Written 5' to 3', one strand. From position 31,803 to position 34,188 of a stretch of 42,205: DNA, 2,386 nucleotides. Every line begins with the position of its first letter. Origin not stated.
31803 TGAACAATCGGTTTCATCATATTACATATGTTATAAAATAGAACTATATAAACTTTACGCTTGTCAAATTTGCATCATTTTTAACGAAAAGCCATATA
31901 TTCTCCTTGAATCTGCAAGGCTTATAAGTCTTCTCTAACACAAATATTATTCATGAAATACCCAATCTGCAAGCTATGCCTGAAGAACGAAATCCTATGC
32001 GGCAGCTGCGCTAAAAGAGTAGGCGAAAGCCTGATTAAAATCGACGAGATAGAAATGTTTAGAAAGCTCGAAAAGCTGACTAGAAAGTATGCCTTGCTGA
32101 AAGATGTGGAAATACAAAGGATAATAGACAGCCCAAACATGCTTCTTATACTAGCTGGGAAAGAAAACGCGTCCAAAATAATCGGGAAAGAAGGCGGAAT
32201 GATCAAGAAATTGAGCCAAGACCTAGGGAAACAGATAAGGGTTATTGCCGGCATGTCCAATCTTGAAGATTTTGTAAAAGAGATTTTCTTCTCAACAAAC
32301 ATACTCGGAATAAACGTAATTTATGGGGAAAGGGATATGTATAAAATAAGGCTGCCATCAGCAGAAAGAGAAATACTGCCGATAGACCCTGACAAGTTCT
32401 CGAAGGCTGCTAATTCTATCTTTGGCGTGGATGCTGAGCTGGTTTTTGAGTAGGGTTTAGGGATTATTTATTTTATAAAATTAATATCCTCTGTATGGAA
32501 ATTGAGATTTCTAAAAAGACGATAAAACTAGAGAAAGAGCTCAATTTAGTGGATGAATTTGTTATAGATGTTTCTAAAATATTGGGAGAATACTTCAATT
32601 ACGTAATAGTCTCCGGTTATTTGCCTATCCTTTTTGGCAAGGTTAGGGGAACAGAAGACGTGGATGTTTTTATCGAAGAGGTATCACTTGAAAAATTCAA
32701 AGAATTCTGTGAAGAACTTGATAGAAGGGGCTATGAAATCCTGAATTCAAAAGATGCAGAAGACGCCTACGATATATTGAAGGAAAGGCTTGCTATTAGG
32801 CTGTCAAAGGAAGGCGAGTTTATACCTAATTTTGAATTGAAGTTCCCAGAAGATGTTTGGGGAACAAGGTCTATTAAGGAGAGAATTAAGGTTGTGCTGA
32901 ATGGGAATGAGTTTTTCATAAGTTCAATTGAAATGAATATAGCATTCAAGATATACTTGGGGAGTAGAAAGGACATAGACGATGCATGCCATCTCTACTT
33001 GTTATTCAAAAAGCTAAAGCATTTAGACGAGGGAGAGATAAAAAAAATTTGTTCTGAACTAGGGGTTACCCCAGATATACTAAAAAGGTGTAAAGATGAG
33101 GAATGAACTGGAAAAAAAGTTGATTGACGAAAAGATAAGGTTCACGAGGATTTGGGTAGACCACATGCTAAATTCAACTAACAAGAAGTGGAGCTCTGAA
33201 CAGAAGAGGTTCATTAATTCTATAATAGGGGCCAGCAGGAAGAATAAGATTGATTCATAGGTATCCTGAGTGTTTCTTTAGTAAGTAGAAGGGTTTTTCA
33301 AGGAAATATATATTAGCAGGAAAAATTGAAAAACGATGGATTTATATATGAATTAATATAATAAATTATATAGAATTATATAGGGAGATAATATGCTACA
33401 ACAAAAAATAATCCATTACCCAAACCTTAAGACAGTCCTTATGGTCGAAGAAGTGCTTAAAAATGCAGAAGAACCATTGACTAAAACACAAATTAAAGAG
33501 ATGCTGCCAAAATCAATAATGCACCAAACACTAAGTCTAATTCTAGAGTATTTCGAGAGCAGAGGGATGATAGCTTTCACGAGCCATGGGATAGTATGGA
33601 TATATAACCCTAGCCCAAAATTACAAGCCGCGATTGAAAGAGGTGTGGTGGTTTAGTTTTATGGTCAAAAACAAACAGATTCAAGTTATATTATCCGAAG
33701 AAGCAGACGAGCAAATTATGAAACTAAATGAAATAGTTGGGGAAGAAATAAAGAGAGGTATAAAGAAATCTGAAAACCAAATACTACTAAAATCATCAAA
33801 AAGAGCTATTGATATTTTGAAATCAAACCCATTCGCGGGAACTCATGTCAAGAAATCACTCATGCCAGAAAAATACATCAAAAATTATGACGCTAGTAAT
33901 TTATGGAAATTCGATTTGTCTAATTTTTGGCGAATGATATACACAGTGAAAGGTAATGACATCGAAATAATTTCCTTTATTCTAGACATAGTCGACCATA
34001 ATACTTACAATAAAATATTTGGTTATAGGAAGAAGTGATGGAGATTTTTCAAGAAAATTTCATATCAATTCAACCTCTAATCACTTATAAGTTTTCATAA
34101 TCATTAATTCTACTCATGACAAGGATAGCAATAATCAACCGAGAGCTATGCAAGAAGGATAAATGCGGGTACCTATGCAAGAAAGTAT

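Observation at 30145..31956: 35-bp perfect direct repeats bracket a 1.74-kb MNT-HEPN cassette and duplicate the promoter and start codon of the neighbouring KH gene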

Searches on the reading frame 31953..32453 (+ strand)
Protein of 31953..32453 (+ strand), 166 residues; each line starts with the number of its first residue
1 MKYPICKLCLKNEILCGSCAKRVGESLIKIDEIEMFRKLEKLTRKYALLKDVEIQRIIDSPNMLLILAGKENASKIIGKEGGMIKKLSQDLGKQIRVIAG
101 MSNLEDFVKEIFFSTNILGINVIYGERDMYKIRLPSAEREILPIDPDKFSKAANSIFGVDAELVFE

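Call 8: search_protein_families(library=pfam, proteins=[window:31953-32453:+], max_evalue=0.1)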
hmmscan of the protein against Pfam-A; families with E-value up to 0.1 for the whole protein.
window:31953-32453:+ (166 aa): 5 families
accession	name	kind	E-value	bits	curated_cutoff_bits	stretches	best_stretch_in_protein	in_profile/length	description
PF13184.12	KH_5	-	2.2e-07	31.4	27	1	72-122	13-69/69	NusA-like KH domain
PF07650.23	KH_2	-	0.0001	22.5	22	1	49-100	15-63/78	KH domain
PF00013.35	KH_1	-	0.0037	17.4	21.5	1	72-99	10-38/66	KH domain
PF13083.13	KH_KhpA-B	-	0.064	13.6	32.1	0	50-85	16-52/73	KhpA/KhpB, KH domain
PF00403.32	HMA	-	0.085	13.7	24.8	0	14-34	7-27/62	Heavy-metal-associated domain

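Call 9: search_protein_families(library=ncbifam, proteins=[window:31953-32453:+], max_evalue=0.1)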
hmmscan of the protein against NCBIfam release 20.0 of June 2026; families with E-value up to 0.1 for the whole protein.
window:31953-32453:+ (166 aa): 7 families
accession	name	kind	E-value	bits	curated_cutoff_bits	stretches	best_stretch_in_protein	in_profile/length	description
NF005013.0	PRK06418.1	equivalog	2.6e-30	105.3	175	1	1-165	1-165/166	transcription elongation factor NusA-like protein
TIGR01952.1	nusA_arch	equivalog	3.9e-07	30.5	74.35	1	57-124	28-95/141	NusA-like transcription termination signal-binding factor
NF006258.0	PRK08406.1-2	equivalog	3.1e-06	27.6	243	1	49-127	20-98/142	transcription elongation factor NusA-like protein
NF006261.0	PRK08406.1-5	equivalog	0.0039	16.8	231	1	63-115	33-85/173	transcription elongation factor NusA-like protein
NF008925.0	PRK12285.1-2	equivalog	0.01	14.8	451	0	5-40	317-351/365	tryptophan--tRNA ligase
NF003219.0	PRK04191.1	equivalog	0.031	13.6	147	1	65-95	43-73/229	30S ribosomal protein S3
NF010335.0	PRK13764.1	equivalog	0.031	12.8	340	1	37-101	466-528/613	ATPase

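Call 10: find_encoding_contigs(protein=window:31953-32453:+, flank=10000, max_places=10)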
Protein window:31953-32453:+ (166 aa): 24 contigs read that carry it; 5 places shown.
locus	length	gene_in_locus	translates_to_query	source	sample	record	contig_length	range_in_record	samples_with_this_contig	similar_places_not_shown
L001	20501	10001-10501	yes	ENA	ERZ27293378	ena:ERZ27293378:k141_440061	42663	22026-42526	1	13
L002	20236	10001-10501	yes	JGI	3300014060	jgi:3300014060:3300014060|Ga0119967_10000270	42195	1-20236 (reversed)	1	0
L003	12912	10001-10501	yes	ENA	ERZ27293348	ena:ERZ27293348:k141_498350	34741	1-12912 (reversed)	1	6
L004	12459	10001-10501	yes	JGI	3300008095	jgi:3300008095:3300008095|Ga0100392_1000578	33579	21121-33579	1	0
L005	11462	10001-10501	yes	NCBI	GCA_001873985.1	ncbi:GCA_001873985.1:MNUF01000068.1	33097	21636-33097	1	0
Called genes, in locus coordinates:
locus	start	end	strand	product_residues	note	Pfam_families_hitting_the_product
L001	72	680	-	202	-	PF01209:Ubie_methyltran, PF13489:Methyltransf_23, PF13847:Methyltransf_31, PF08241:Methyltransf_11, PF08242:Methyltransf_12, PF13649:Methyltransf_25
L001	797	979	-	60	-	PF13396:PLDc_N (weak)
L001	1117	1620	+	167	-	PF01092:Ribosomal_S6e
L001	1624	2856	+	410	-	PF00009:GTP_EFTU, PF03144:GTP_EFTU_D2, PF09173:eIF2_C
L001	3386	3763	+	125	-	PF18477:PIN_9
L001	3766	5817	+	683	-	PF03030:H_PPase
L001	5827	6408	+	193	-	PF03876:SHS2_Rpb7-N, PF00575:S1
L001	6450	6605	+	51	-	PF06093:Spt4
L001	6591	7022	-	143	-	PF01198:Ribosomal_L31e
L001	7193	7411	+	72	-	-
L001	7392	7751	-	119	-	-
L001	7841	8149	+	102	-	-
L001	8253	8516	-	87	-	-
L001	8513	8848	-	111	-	-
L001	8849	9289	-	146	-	-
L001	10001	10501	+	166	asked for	-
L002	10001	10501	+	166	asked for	-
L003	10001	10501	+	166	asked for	-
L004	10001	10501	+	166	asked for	-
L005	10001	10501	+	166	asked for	-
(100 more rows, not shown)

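Call 17: find_homologous_proteins(query=window:31953-32453:+, max_evalue=0.00001)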
Query window:31953-32453:+ (166 aa): 15 proteins with E <= 0.00001 among 56 candidates.
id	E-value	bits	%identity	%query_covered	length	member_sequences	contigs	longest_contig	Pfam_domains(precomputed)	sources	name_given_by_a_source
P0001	2.2e-100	351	100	100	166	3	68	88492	-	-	-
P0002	1.3e-73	264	72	100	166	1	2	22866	-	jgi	-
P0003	6.6e-72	259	72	100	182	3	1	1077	-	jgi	-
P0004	1.8e-71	257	70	100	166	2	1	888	-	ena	-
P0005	3.5e-71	256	69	100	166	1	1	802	-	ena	-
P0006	3.2e-68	247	66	100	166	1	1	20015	-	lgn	-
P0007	8.0e-66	239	64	100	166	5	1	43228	-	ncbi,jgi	-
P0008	1.1e-64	235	66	100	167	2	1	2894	-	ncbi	-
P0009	5.3e-64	233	63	99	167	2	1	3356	-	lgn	-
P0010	1.9e-63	231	64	100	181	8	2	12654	-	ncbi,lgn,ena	-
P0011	4.3e-63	230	62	100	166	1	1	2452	-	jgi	-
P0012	4.8e-63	230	64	95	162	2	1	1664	-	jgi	jgi:transcription antitermination factor NusA-like protein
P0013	7.4e-47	177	62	80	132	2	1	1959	-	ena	-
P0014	3.4e-44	169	50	100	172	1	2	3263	PF00013.36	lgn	-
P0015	3.1e-37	146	44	100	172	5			-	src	-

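Call 18: find_encoding_contigs(protein=P0002, flank=8000, max_places=3)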
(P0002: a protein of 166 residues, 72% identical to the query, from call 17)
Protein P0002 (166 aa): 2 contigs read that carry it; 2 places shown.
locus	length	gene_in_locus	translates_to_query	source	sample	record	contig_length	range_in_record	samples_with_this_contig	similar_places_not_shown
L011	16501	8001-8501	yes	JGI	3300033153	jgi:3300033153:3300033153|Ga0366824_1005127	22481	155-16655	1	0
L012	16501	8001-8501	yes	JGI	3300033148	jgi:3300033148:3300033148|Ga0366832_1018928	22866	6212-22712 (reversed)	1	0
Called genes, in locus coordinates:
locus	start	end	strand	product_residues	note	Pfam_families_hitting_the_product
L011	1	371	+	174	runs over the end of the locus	?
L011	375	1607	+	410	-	PF00009:GTP_EFTU, PF03144:GTP_EFTU_D2, PF09173:eIF2_C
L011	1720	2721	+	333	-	-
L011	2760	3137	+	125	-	PF18477:PIN_9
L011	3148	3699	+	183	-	PF00719:Pyrophosphatase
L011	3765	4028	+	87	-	-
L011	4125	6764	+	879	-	PF01326:PPDK_N, PF00391:PEP-utilizers, PF02896:PEP-utilizers_C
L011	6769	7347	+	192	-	PF03876:SHS2_Rpb7-N, PF00575:S1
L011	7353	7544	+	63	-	PF06093:Spt4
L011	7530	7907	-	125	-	-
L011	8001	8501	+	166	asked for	-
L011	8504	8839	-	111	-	-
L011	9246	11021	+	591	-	PF04068:Fer4_RLI (weak), PF12837:Fer4_6 (faint), PF14697:Fer4_21 (faint), PF00005:ABC_tran, PF13304:AAA_21 (faint), PF02463:SMC_N (weak), PF00005:ABC_tran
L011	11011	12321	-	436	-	PF00890:FAD_binding_2 (weak), PF01266:DAO, PF01593:Amino_oxidase, PF01946:Thi4 (weak), PF03486:HI0933_like (faint), PF13450:NAD_binding_8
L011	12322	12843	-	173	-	PF00535:Glycos_transf_2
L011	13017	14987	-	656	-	PF02366:PMT, PF13231:PMT_2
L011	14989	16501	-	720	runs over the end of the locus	PF10060:DUF2298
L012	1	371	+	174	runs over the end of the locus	?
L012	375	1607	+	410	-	PF00009:GTP_EFTU, PF03144:GTP_EFTU_D2, PF09173:eIF2_C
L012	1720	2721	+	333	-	-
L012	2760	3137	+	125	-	PF18477:PIN_9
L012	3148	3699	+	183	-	PF00719:Pyrophosphatase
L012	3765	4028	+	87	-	-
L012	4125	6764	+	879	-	PF01326:PPDK_N, PF00391:PEP-utilizers, PF02896:PEP-utilizers_C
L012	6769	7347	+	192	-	PF03876:SHS2_Rpb7-N, PF00575:S1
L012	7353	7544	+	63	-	PF06093:Spt4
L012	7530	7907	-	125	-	-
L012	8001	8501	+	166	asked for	-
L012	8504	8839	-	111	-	-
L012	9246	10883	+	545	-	PF12837:Fer4_6 (faint), PF14697:Fer4_21 (faint), PF00005:ABC_tran, PF13304:AAA_21 (faint), PF02463:SMC_N (weak), PF00005:ABC_tran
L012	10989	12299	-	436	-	PF00890:FAD_binding_2 (weak), PF01266:DAO, PF01593:Amino_oxidase, PF01946:Thi4 (weak), PF03486:HI0933_like (faint), PF13450:NAD_binding_8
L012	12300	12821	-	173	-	PF00535:Glycos_transf_2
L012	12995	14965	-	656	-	PF02366:PMT, PF13231:PMT_2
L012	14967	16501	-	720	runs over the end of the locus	PF10060:DUF2298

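Call 19: find_encoding_contigs(protein=P0006, flank=8000, max_places=3)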
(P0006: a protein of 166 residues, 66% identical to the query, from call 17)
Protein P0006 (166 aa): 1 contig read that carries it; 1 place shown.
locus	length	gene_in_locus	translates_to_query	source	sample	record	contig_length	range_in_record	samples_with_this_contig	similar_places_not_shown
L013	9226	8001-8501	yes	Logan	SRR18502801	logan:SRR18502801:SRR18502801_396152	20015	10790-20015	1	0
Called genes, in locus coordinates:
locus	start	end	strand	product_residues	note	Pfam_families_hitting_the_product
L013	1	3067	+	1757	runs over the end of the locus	PF06739:SBBP (weak), PF03160:Calx-beta, PF07953:Toxin_R_bind_N, PF13385:Laminin_G_3, PF02973:Sialidase (weak)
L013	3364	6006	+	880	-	PF01326:PPDK_N, PF00391:PEP-utilizers, PF02896:PEP-utilizers_C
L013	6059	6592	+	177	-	PF03876:SHS2_Rpb7-N, PF00575:S1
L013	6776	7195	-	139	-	PF01198:Ribosomal_L31e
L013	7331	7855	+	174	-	-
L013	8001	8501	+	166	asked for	-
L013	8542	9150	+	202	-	-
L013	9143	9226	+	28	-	?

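Call 20: find_encoding_contigs(protein=P0007, flank=8000, max_places=3)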
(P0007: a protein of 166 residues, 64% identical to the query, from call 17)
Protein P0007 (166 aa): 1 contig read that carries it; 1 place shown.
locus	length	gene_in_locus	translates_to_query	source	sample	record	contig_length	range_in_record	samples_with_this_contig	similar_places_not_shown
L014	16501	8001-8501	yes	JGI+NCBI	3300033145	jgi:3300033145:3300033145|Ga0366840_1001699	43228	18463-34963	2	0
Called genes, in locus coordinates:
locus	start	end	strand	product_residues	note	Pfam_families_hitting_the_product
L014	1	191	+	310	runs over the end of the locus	-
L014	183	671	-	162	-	-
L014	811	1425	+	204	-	PF01092:Ribosomal_S6e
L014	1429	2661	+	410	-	PF00009:GTP_EFTU, PF03144:GTP_EFTU_D2, PF09173:eIF2_C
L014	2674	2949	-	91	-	-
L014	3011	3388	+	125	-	PF18477:PIN_9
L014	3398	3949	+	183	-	PF00719:Pyrophosphatase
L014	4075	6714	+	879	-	PF01326:PPDK_N, PF00391:PEP-utilizers, PF02896:PEP-utilizers_C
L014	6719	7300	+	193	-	PF03876:SHS2_Rpb7-N, PF00575:S1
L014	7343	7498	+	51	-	PF06093:Spt4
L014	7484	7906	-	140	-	PF01198:Ribosomal_L31e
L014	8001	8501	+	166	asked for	-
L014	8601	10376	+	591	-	PF12837:Fer4_6 (faint), PF02463:SMC_N (faint), PF00005:ABC_tran, PF13304:AAA_21 (faint), PF00005:ABC_tran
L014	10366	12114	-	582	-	PF02366:PMT (weak), PF13231:PMT_2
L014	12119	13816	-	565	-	PF02543:Carbam_trans_N, PF22521:HypF_C_2 (weak), PF16861:Carbam_trans_C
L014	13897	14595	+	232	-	PF00535:Glycos_transf_2, PF10111:Glyco_tranf_2_2 (weak)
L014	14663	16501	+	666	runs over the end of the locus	-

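Call 21: find_encoding_contigs(protein=P0010, flank=8000, max_places=3)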
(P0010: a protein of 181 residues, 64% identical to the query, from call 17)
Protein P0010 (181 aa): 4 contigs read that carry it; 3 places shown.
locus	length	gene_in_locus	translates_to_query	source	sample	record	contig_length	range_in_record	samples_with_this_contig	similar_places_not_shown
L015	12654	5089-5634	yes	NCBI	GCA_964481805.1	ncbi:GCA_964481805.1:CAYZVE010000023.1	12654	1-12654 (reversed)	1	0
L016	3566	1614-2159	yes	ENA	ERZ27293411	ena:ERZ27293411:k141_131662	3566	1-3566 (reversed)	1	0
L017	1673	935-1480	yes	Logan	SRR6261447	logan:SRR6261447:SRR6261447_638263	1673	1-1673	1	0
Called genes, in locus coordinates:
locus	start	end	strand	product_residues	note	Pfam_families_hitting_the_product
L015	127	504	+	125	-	PF18477:PIN_9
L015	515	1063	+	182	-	PF00719:Pyrophosphatase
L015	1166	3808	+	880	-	PF01326:PPDK_N, PF00391:PEP-utilizers, PF02896:PEP-utilizers_C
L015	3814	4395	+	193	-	PF03876:SHS2_Rpb7-N, PF00575:S1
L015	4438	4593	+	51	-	PF06093:Spt4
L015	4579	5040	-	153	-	PF01198:Ribosomal_L31e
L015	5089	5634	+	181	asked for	-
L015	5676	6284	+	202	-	-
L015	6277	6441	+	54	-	-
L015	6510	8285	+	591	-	PF12837:Fer4_6 (faint), PF02463:SMC_N (faint), PF00005:ABC_tran, PF13304:AAA_21 (faint), PF00005:ABC_tran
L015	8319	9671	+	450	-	PF02310:B12-binding, PF04055:Radical_SAM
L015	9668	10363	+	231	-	PF00535:Glycos_transf_2, PF10111:Glyco_tranf_2_2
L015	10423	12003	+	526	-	PF13231:PMT_2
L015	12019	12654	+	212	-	?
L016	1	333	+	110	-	?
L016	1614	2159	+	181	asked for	-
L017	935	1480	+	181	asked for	-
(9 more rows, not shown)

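Call 84: list_cluster_members(proteins=[P0007, P0010, P0008, P0022, P0046])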
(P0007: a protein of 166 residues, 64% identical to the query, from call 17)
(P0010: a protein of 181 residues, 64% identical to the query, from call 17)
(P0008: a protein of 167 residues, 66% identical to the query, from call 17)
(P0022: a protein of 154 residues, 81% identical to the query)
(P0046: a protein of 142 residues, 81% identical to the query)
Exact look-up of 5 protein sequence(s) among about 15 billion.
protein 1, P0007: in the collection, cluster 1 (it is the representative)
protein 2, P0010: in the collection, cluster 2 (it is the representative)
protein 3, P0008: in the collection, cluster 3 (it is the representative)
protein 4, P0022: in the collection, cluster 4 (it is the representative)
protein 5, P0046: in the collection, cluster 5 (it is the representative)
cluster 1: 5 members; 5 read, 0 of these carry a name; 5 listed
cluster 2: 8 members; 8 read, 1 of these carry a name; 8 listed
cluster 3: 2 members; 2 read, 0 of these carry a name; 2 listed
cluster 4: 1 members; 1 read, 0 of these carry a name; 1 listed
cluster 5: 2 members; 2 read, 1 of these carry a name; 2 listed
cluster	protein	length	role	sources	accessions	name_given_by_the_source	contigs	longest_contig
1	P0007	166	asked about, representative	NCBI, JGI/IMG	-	-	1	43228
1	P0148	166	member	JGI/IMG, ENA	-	-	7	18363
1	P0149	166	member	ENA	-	-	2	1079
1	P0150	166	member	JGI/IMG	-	-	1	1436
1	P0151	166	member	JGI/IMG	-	-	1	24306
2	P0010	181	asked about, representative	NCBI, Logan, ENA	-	-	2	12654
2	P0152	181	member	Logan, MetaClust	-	\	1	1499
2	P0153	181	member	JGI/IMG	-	-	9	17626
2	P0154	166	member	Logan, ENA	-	-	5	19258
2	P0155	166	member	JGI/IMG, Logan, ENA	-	-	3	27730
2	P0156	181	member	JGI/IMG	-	-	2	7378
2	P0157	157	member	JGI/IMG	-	-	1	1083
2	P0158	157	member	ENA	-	-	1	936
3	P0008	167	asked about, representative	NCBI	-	-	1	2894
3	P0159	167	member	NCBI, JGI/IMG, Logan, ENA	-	-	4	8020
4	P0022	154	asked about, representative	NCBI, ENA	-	-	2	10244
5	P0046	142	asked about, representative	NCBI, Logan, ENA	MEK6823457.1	MAG: hypothetical protein AABY06_00320 [Nanoarchaeota archaeon]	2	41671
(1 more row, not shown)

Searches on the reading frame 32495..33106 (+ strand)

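Call 8: search_protein_families(library=pfam, proteins=[window:32495-33106:+], max_evalue=0.1)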
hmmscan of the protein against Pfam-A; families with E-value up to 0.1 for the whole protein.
window:32495-33106:+ (203 aa): 1 family
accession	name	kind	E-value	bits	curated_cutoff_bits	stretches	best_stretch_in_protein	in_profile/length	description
PF09970.15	DUF2204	-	0.026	14.6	20.3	1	27-165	9-142/181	Nucleotidyl transferase of unknown function (DUF2204)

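Call 9: search_protein_families(library=ncbifam, proteins=[window:32495-33106:+], max_evalue=0.1)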
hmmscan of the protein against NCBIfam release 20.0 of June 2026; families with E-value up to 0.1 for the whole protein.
window:32495-33106:+ (203 aa): 0 families

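Call 62: search_protein_families(library=padloc, proteins=[window:32495-33106:+], max_evalue=0.01)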
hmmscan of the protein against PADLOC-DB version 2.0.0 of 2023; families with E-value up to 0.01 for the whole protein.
window:32495-33106:+ (203 aa): 1 family
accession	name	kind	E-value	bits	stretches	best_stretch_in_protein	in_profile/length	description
PDLC04516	PDC-M21B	-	0.00096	16.9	1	49-84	47-82/234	-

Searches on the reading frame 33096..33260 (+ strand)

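Call 16: search_protein_families(library=pfam, proteins=[window:33096-33260:+], max_evalue=1)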
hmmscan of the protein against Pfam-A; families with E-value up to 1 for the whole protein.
window:33096-33260:+ (54 aa): 1 family
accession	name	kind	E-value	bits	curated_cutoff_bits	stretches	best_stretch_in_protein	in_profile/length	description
PF11084.13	DUF2621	-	0.019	15.4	27.7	1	7-44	32-69/139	Protein of unknown function (DUF2621)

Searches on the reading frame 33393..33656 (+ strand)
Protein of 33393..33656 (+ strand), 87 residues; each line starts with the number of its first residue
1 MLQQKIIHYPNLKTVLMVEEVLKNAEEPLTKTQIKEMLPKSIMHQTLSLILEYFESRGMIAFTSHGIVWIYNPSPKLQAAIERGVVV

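Call 16: search_protein_families(library=pfam, proteins=[window:33393-33656:+], max_evalue=1)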
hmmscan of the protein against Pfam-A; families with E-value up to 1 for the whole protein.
window:33393-33656:+ (87 aa): 3 families
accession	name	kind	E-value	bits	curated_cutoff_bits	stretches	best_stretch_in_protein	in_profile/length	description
PF04433.23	SWIRM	-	0.0055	17.4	28.6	1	17-62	36-84/84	SWIRM domain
PF08887.16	GAD-like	-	0.0089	16.4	25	1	18-74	3-58/107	GAD-like domain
PF07106.19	TBPIP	-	0.1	13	22.8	1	17-71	5-59/62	TBPIP/Hop2 winged helix domain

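Call 62: search_protein_families(library=padloc, proteins=[window:33393-33656:+], max_evalue=0.01)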
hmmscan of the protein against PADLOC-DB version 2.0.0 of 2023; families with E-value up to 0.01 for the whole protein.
window:33393-33656:+ (87 aa): 0 families

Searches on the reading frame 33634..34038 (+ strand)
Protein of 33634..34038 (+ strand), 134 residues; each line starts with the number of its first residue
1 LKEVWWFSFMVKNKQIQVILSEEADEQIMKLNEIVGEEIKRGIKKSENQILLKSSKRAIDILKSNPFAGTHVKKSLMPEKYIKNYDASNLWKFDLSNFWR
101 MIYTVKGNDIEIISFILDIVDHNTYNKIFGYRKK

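Call 16: search_protein_families(library=pfam, proteins=[window:33634-34038:+], max_evalue=1)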
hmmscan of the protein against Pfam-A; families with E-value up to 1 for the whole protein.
window:33634-34038:+ (134 aa): 2 families
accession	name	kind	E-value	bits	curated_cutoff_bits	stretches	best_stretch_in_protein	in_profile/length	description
PF24732.2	ParE_like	-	0.0025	18.2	24.4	1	88-127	32-67/67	ParE-like toxin domain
PF06769.20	YoeB_toxin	-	0.015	15.7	27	1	47-115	15-76/80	YoeB-like toxin of bacterial type II toxin-antitoxin system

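Call 62: search_protein_families(library=padloc, proteins=[window:33634-34038:+], max_evalue=0.01)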
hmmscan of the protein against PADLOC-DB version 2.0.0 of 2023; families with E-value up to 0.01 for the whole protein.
window:33634-34038:+ (134 aa): 0 families
